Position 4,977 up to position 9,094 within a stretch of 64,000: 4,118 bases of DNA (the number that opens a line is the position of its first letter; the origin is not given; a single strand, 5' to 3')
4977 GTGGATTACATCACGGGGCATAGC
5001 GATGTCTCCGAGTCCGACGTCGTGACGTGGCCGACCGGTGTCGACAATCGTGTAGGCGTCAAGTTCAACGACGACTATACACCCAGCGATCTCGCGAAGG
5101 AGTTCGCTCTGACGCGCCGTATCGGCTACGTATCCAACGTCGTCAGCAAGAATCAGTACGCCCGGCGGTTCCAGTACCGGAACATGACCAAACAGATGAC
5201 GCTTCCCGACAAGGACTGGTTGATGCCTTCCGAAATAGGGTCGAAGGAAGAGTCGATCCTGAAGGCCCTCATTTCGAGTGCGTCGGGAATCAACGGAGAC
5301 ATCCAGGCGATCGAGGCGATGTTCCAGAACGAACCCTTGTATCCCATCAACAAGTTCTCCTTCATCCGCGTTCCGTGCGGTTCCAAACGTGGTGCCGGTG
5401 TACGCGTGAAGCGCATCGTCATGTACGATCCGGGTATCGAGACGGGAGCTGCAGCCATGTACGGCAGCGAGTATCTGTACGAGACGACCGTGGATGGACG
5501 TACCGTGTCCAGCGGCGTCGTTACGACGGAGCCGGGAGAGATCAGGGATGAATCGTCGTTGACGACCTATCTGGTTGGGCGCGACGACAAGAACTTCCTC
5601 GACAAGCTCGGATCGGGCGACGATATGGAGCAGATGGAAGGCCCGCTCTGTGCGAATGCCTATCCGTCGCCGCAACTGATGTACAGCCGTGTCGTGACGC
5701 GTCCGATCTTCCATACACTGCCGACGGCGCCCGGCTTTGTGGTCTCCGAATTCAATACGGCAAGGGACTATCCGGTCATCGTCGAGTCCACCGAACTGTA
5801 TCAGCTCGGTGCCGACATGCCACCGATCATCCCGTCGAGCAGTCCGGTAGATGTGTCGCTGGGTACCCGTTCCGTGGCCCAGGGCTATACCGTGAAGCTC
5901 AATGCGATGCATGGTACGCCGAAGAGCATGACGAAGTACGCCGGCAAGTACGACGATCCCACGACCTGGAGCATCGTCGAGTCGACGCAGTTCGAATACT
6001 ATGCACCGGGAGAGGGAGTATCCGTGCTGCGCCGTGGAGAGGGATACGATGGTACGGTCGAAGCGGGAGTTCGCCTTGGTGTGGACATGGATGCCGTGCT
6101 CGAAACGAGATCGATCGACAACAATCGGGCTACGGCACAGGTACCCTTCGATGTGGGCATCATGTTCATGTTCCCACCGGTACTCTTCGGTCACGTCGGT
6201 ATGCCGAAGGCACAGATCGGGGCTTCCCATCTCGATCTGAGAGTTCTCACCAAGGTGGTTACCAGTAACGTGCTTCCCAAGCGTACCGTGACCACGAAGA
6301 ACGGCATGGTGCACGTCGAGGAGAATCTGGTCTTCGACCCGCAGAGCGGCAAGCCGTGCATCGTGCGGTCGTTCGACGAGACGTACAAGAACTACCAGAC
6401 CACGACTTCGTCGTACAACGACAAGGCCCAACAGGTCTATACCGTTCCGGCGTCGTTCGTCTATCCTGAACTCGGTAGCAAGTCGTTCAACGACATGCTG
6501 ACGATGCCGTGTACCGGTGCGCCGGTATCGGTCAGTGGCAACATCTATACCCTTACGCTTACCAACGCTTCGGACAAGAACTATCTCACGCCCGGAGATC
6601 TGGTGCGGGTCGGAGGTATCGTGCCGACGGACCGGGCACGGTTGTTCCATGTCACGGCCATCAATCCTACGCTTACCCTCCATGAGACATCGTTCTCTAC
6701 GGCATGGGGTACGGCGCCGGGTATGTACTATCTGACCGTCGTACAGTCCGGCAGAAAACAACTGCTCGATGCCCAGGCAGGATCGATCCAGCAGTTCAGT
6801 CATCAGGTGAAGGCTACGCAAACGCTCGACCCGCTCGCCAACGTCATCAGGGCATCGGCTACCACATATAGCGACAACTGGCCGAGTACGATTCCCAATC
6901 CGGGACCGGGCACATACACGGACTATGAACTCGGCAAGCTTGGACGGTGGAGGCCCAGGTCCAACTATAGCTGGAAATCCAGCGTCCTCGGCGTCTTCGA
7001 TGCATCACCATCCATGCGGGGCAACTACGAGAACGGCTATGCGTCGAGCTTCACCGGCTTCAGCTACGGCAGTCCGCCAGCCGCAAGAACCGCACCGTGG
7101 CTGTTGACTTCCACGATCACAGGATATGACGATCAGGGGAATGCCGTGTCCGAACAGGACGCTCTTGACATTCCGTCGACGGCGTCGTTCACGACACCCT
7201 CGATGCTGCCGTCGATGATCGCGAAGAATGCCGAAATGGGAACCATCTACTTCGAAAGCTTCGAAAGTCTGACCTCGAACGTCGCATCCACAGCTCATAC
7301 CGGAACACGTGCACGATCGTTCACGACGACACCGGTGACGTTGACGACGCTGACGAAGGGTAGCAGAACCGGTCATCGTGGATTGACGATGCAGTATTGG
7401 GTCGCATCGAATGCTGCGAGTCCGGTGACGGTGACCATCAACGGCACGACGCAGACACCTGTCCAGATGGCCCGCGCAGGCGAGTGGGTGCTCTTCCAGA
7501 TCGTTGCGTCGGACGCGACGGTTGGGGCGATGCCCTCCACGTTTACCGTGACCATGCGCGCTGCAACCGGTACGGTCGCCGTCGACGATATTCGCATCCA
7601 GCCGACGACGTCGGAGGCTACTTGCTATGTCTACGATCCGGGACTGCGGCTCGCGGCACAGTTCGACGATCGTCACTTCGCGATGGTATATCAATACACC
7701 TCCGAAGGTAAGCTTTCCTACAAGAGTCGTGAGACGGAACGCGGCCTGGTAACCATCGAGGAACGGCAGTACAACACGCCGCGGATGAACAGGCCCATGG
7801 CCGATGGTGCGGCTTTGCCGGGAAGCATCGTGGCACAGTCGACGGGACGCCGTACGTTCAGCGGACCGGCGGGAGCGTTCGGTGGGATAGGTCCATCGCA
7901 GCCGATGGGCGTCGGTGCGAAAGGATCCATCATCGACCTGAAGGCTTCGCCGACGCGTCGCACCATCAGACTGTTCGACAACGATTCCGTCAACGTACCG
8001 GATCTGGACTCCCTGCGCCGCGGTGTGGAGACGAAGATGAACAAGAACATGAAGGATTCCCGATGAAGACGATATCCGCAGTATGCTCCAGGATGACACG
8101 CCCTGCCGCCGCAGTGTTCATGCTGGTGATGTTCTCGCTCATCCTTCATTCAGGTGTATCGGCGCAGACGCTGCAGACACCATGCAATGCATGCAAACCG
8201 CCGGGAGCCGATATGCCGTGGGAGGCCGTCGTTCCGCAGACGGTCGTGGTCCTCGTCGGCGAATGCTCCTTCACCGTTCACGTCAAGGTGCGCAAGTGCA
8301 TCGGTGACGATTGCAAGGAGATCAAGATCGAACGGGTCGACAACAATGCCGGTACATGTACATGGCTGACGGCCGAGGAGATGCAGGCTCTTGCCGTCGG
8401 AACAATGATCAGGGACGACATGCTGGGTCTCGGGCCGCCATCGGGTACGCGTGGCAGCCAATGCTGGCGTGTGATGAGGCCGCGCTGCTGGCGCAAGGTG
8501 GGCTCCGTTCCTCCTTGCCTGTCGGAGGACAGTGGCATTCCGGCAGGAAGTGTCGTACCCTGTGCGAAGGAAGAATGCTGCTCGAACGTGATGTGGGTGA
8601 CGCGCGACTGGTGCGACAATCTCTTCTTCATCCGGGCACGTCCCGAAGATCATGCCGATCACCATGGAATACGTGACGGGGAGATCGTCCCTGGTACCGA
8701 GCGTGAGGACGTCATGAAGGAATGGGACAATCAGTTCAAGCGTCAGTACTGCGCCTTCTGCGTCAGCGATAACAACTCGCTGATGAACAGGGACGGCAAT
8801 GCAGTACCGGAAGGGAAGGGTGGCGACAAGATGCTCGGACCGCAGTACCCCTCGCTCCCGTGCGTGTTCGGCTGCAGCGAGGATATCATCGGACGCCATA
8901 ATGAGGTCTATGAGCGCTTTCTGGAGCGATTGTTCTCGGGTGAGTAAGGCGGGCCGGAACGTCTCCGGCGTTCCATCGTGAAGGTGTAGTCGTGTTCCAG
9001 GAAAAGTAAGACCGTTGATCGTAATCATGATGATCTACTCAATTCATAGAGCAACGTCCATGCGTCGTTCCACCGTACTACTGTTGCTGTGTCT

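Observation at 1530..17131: Tc-toxin-like B/C 'cocoon' module with Sec signal peptides and no TcA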

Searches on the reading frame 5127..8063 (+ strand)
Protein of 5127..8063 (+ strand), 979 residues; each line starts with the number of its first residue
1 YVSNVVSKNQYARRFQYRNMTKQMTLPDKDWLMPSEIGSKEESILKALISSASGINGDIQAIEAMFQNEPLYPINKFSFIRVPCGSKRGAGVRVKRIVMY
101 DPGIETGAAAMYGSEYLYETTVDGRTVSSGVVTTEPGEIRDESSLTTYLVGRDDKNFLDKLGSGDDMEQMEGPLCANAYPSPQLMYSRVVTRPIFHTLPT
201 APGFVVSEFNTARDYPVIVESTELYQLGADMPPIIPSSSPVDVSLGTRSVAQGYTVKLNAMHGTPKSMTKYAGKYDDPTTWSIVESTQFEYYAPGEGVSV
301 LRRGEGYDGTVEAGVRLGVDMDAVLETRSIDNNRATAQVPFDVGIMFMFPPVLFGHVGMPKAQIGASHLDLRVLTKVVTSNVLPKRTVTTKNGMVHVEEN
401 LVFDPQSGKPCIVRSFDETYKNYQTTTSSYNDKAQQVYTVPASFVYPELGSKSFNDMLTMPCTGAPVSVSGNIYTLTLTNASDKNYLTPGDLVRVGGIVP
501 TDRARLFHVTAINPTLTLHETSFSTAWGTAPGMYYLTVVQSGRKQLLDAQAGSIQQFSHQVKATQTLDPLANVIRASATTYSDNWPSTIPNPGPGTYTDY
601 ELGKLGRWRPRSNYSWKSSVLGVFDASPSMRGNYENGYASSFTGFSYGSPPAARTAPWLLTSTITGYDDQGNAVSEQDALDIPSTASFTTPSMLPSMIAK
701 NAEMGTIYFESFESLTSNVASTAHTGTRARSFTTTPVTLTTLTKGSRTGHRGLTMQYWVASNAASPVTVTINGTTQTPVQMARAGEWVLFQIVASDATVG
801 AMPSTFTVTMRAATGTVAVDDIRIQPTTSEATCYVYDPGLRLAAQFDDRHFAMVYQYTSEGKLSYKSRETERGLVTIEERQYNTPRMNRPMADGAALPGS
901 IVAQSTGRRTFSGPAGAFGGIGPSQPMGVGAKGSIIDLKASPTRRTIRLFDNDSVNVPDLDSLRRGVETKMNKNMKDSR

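Call 68: predict_structure(alignment_id=A3)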
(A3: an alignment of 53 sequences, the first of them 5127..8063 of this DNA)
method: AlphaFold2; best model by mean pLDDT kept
length: 979 residues; sequences in the alignment: 53
mean_pLDDT: 73.0   pTM: 0.64
mean pLDDT of the five models: 73.0, 72.2, 70.5, 70.3, 67.6
residues with pLDDT >= 90: 350; 70-90: 256; 50-70: 141; < 50: 232
segments of 3 or more residues with pLDDT < 50: 1-45, 68-92, 94-106, 108-111, 129-156, 164-172, 182-184, 883-979
pLDDT, mean of each block of 10 residues (from residue 1): 28 30 37 35 49 56 51 40 38 46 46 64 53 38 42 46 44 56 63 63 83 79 83 70 85 86 87 86 93 91 84 89 87 81 56 58 85 88 93 91 93 84 54 82 94 93 92 93 93 86 85 93 78 89 93 88 77 90 78 76 88 85 57 64 88 80 89 90 89 87 95 91 93 96 89 96 93 95 93 95 96 95 96 93 95 92 89 82 43 39 30 31 32 34 42 42 41 34
secondary structure, 60 per line:
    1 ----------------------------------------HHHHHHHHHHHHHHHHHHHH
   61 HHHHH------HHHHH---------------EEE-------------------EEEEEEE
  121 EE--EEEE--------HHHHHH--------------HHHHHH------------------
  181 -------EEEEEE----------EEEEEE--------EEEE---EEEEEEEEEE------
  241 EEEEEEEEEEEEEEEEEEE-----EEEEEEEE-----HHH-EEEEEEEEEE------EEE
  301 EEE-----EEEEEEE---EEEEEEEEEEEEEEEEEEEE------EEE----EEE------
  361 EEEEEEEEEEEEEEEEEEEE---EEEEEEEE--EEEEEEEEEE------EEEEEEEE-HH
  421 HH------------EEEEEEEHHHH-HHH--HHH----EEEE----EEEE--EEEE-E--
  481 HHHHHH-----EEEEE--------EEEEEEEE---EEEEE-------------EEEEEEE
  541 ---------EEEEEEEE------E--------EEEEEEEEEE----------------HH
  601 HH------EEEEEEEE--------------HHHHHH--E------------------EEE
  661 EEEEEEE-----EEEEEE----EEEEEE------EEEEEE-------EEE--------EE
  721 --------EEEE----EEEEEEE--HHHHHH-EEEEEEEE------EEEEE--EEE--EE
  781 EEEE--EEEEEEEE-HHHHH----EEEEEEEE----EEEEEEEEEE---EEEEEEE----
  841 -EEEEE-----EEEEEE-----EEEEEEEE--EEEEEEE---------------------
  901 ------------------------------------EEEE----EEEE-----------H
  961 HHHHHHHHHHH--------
elements in order (helices of 4 or more, strands of 3 or more residues): H41-65 H72-76 E92-94 E114-122 E125-128 H137-142 H157-162 E188-193 E204-209 E218-221 E225-234 E241-259 E265-272 E282-291 E298-303 E309-315 E319-338 E345-347 E352-354 E361-380 E384-391 E394-403 E410-417 H419-422 E435-441 H442-445 E459-462 E467-470 E473-476 H481-486 E492-496 E505-512 E516-520 E534-540 E550-557 E573-582 H599-602 E609-616 H631-636 E658-667 E673-678 E683-688 E695-700 E708-710 E729-732 E737-743 H746-751 E753-760 E767-771 E774-776 E779-784 E787-794 H796-800 E805-812 E817-826 E830-836 E842-846 E852-857 E863-870 E873-879 E937-940 E945-948 H960-971
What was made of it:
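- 7623..7775 (+): P1 conserved C-terminal YD-like hairpins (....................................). They are followed by a disordered tail of about 95 aa running to 8063. Model strands have pLDDT >85 and then fall below 45 (call 68).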

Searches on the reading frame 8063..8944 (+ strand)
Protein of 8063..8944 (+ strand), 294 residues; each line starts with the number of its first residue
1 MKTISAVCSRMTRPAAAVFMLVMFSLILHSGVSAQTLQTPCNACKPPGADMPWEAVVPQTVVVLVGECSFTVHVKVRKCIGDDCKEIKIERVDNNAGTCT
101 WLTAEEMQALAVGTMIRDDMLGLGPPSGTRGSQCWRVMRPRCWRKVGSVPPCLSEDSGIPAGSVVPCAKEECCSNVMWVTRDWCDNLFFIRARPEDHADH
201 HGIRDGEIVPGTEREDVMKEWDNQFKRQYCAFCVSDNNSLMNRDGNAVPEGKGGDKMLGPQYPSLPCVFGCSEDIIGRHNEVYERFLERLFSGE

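Call 7: search_protein_families(library=pfam, proteins=[window:8063-8944:+], max_evalue=0.01)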
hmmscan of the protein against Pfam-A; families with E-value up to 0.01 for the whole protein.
window:8063-8944:+ (294 aa): 0 families

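Call 8: search_protein_families(library=ncbifam, proteins=[window:8063-8944:+], max_evalue=0.01)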
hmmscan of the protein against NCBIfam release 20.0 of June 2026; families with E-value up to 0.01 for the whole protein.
window:8063-8944:+ (294 aa): 0 families

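Call 39: find_homologous_proteins(query=window:8063-8944:+, max_evalue=0.001)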
Query window:8063-8944:+ (294 aa): 2 proteins with E <= 0.001 among 459 candidates.
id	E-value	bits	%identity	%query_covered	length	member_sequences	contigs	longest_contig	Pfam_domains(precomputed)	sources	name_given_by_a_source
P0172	1.8e-200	682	97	100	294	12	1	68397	-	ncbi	-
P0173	4.8e-172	589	84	100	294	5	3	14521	-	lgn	-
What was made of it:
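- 8063..8947 (+): P2, a 294-aa Cys-rich (18 Cys) secreted protein, a Kapabacteria-clade accessory. Only two close orthologue clusters were found (call 39).
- Tried and rejected: Rejected: P2 has only close orthologues (call 39).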
